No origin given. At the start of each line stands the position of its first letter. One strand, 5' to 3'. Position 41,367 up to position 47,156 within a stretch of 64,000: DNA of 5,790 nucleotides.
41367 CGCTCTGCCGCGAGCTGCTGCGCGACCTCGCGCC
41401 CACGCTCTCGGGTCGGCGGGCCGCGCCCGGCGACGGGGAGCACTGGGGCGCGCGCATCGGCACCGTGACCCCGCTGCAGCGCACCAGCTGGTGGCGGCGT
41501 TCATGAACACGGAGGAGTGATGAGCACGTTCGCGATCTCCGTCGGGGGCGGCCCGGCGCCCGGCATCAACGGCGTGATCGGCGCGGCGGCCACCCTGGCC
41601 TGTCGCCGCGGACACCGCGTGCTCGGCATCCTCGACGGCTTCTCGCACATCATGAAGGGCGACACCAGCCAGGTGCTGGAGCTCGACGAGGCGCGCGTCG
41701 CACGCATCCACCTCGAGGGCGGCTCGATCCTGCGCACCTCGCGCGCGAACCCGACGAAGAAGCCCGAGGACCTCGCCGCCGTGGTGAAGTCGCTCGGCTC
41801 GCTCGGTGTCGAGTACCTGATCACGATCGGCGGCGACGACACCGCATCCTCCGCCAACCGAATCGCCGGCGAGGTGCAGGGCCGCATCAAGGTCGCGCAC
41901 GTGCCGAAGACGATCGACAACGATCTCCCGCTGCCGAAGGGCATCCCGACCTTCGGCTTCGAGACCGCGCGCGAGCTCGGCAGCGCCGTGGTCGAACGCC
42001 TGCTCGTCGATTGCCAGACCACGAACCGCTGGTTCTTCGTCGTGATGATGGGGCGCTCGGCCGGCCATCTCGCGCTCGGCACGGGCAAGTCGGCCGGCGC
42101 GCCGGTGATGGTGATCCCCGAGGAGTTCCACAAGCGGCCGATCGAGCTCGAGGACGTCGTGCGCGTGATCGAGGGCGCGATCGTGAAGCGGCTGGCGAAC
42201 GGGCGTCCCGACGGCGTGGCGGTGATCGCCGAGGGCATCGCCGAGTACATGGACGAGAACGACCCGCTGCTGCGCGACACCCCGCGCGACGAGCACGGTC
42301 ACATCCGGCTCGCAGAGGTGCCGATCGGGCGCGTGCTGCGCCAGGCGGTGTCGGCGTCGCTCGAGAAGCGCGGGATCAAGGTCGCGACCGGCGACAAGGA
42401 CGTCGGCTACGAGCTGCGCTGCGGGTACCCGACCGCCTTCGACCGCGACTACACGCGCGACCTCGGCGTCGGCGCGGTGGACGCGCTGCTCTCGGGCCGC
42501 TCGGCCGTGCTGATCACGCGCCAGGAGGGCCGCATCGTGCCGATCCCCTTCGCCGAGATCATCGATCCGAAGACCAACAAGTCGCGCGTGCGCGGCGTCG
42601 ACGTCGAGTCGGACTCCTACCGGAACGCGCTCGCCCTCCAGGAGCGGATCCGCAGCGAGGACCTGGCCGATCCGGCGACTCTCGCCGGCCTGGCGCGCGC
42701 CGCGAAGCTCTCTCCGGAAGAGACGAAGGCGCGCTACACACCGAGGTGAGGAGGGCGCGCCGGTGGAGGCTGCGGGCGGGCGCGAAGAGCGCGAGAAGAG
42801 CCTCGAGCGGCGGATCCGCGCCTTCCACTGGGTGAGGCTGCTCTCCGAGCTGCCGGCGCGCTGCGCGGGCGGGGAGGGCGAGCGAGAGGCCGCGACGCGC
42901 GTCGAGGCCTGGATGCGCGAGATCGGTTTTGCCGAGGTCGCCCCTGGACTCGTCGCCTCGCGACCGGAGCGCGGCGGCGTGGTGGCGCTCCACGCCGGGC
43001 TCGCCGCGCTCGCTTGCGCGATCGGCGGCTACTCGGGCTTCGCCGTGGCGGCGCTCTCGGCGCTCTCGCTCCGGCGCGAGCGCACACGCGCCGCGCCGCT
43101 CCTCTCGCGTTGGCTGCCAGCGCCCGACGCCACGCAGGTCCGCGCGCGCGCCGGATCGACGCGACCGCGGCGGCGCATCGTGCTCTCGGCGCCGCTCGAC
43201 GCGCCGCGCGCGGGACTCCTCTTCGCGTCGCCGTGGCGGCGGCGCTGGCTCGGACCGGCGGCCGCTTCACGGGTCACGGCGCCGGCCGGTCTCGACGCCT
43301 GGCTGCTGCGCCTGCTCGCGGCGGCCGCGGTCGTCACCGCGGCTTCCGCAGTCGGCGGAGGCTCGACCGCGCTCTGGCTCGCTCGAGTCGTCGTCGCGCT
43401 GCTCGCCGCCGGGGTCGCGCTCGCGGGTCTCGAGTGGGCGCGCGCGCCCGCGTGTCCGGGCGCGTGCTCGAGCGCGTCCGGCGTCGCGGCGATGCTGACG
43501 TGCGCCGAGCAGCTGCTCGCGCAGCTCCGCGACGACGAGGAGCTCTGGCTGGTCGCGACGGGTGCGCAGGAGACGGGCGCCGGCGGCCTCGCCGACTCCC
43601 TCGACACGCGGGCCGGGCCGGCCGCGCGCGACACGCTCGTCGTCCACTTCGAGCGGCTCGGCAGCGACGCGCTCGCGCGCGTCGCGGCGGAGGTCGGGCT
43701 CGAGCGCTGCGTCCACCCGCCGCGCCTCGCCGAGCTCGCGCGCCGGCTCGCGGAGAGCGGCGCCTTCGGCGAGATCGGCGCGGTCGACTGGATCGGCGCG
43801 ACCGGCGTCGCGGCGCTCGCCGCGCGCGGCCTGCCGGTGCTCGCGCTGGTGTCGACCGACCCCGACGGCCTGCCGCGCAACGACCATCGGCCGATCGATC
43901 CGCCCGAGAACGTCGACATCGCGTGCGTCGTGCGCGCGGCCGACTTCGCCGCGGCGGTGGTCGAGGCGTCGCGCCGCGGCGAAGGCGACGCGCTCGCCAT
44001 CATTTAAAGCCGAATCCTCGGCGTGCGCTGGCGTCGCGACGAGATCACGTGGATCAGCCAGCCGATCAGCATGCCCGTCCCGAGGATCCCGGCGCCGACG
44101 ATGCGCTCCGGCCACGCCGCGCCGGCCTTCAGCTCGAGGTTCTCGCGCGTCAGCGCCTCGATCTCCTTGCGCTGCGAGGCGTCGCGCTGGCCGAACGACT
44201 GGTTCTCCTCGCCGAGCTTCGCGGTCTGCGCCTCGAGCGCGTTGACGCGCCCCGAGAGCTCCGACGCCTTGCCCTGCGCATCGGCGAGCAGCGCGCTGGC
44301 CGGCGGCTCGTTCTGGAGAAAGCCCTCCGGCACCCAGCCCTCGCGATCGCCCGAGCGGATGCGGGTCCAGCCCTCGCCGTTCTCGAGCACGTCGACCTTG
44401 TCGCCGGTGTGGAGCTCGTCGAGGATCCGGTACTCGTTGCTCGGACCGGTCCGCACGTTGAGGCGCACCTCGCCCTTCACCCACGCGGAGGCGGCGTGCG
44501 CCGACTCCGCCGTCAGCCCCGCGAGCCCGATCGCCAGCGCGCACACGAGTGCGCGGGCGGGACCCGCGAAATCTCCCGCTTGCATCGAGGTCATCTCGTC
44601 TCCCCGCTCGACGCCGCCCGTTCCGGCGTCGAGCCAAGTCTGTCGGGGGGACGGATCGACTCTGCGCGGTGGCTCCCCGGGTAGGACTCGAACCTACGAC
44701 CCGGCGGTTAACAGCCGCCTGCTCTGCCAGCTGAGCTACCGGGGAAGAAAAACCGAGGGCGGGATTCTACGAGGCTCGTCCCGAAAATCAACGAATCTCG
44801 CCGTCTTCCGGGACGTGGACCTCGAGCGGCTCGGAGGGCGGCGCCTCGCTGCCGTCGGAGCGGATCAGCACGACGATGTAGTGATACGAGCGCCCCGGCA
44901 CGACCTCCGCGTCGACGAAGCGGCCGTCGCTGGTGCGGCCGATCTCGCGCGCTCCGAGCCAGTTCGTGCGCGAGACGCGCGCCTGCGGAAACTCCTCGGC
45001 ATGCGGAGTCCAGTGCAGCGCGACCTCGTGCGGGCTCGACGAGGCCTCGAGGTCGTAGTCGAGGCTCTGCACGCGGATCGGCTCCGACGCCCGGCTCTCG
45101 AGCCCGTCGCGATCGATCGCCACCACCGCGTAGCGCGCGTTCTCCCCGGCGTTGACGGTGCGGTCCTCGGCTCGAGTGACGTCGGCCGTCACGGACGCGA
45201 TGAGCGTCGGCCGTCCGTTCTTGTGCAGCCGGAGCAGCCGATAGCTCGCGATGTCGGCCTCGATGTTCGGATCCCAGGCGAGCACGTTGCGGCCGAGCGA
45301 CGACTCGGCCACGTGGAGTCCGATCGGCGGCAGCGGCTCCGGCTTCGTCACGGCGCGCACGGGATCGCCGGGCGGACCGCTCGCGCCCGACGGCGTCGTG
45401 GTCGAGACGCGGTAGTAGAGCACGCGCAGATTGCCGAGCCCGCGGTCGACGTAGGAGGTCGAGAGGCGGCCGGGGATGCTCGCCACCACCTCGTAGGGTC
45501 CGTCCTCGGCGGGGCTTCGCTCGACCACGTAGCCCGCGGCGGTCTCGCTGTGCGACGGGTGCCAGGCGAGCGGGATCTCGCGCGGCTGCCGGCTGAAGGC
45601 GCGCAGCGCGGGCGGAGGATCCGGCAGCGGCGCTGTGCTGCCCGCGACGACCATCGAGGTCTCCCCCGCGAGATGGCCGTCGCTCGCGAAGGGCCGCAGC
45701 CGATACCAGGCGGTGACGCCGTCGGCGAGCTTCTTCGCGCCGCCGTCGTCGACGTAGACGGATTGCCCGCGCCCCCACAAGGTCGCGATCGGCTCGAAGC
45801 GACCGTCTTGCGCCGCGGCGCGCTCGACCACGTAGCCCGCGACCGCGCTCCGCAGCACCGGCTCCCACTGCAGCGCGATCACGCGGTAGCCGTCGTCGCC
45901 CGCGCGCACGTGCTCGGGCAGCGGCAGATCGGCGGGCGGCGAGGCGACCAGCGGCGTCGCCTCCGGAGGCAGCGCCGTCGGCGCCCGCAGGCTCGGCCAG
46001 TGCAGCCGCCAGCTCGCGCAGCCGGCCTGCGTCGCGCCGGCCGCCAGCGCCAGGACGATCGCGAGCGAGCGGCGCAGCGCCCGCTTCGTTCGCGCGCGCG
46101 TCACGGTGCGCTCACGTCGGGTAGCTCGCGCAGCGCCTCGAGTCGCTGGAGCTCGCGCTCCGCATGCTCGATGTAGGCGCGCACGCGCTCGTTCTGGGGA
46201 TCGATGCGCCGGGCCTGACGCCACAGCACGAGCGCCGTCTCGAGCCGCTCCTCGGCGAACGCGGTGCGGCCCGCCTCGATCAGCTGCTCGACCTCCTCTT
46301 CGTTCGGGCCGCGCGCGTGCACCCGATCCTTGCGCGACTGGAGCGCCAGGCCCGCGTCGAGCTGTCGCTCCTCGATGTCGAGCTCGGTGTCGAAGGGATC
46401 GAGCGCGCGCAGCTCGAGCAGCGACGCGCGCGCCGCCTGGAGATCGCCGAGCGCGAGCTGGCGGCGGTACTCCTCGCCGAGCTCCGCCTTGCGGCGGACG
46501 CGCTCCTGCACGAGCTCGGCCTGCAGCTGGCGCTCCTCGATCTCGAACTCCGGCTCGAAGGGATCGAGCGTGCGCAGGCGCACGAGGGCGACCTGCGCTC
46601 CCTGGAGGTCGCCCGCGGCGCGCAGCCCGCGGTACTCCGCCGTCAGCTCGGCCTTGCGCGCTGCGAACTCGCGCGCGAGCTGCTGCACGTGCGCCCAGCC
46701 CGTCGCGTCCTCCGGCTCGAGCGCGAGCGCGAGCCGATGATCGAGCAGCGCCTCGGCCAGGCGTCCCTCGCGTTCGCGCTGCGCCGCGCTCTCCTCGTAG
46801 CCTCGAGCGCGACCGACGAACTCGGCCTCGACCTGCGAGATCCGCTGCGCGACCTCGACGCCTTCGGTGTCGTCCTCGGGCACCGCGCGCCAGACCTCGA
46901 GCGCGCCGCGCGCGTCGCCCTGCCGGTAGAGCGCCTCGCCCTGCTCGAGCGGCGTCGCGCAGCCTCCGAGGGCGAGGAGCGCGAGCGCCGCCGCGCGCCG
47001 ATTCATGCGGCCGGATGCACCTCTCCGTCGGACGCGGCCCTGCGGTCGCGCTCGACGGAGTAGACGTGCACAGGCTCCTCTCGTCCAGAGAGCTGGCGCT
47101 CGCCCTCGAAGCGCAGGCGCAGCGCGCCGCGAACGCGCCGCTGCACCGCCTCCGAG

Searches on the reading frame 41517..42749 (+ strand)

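Call 62: search_protein_families(library=pfam, proteins=[window:41517-42749:+], max_evalue=0.001)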
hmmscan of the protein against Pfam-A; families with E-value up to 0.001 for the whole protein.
window:41517-42749:+ (410 aa): 1 family
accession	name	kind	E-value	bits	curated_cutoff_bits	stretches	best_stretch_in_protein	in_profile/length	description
PF00365.25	PFK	-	2.8e-52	178.2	30.9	1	5-324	2-277/277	Phosphofructokinase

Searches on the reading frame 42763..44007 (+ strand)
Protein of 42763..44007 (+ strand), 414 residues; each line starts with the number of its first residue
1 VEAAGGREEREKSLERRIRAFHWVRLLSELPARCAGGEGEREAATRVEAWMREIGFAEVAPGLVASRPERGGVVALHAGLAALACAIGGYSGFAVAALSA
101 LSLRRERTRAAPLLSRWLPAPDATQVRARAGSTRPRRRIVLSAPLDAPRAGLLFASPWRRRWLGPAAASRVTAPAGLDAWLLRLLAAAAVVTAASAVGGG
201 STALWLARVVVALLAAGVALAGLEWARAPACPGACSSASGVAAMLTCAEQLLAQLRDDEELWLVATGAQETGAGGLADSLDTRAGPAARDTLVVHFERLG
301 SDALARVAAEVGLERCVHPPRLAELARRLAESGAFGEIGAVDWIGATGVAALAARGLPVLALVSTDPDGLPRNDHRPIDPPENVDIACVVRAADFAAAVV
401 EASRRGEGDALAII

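Call 62: search_protein_families(library=pfam, proteins=[window:42763-44007:+], max_evalue=0.001)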
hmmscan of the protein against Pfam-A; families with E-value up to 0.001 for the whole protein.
window:42763-44007:+ (414 aa): 1 family
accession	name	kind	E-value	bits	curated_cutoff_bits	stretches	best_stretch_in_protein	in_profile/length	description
PF04389.22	Peptidase_M28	-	0.00073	19.7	21.3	0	232-399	28-192/193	Peptidase family M28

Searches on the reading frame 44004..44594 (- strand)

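Call 62: search_protein_families(library=pfam, proteins=[window:44004-44594:-], max_evalue=0.001)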
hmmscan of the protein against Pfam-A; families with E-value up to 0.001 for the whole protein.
window:44004-44594:- (196 aa): 5 families
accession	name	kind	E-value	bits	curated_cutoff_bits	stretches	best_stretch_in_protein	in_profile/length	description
PF08239.17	SH3_3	-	2.4e-12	47.3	27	1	44-94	2-54/54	Bacterial SH3 domain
PF06347.19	SH3_4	-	2e-06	27.9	24.1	1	43-91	3-52/56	Bacterial SH3 domain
PF18348.7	SH3_16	-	5.7e-05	23.3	25.8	1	47-90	1-46/49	Bacterial dipeptidyl-peptidase Sh3 domain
PF07653.23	SH3_2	-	7.6e-05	22.8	21.8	1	61-94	18-53/55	Variant SH3 domain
PF00018.34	SH3_1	-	0.00011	22.2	22.9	1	61-89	16-47/48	SH3 domain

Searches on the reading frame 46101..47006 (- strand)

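Call 62: search_protein_families(library=pfam, proteins=[window:46101-47006:-], max_evalue=0.001)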
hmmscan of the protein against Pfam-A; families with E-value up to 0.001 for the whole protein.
window:46101-47006:- (301 aa): 2 families
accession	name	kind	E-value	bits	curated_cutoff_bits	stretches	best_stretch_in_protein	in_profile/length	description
PF13414.12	TPR_11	-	1.1e-06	28.7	26.8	0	247-274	2-29/42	TPR repeat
PF07719.23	TPR_2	-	3.7e-06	27.1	27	0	242-272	4-34/34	Tetratricopeptide repeat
